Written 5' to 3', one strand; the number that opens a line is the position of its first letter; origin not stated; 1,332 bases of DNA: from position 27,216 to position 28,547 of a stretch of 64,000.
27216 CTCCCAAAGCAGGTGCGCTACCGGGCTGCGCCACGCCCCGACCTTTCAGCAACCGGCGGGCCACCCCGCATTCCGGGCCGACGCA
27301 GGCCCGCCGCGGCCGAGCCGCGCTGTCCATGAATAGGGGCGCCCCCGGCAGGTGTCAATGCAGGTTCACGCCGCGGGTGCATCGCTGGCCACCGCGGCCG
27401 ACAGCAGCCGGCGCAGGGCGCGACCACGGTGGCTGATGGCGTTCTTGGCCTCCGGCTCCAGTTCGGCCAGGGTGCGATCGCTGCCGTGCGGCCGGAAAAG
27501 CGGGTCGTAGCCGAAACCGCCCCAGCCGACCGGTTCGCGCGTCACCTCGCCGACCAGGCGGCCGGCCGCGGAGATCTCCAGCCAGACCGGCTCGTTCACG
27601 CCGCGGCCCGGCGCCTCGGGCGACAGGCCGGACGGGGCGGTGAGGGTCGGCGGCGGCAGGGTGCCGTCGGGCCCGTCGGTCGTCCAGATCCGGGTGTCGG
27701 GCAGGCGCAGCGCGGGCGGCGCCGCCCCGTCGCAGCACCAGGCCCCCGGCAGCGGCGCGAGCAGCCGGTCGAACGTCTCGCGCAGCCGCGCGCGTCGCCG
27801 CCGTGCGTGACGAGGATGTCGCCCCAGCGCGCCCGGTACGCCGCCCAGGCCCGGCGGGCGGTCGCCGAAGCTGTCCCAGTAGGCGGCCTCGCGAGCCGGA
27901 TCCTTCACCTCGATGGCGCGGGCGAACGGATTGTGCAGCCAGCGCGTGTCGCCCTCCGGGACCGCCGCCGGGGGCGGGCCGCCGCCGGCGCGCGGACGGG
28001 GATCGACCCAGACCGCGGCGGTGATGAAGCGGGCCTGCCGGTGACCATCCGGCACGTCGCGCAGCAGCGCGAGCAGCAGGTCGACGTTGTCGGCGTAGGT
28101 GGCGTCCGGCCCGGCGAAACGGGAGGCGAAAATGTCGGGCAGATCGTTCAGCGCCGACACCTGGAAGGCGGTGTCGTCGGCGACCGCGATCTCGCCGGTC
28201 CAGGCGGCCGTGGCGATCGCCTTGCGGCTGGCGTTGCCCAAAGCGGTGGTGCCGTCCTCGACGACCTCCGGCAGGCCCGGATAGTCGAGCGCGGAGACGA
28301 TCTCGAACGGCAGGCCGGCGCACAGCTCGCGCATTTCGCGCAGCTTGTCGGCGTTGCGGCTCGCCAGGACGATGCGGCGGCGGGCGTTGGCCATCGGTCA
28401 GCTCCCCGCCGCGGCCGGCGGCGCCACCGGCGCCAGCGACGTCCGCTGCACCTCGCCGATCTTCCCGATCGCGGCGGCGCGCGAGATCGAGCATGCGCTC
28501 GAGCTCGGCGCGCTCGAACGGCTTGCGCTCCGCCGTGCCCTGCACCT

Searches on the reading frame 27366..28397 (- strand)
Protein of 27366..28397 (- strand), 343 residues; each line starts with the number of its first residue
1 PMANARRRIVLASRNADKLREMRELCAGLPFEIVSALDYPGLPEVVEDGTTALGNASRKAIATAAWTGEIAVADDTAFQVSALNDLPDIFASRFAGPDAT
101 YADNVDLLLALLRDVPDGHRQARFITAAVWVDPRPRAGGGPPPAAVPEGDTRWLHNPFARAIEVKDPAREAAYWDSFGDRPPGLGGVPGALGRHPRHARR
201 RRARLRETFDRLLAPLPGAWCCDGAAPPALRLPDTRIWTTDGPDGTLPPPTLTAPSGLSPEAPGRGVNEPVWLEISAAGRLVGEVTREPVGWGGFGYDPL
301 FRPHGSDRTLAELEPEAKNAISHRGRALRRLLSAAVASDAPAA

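Call 64: search_protein_families(library=pfam, proteins=[window:27366-28397:-], max_evalue=0.00001)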
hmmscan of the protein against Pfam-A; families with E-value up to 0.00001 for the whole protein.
window:27366-28397:- (343 aa): 1 family
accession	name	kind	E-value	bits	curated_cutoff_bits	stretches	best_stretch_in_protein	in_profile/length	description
PF01725.21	Ham1p_like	-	6.5e-45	153.7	22.5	2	9-133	1-122/186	Ham1 family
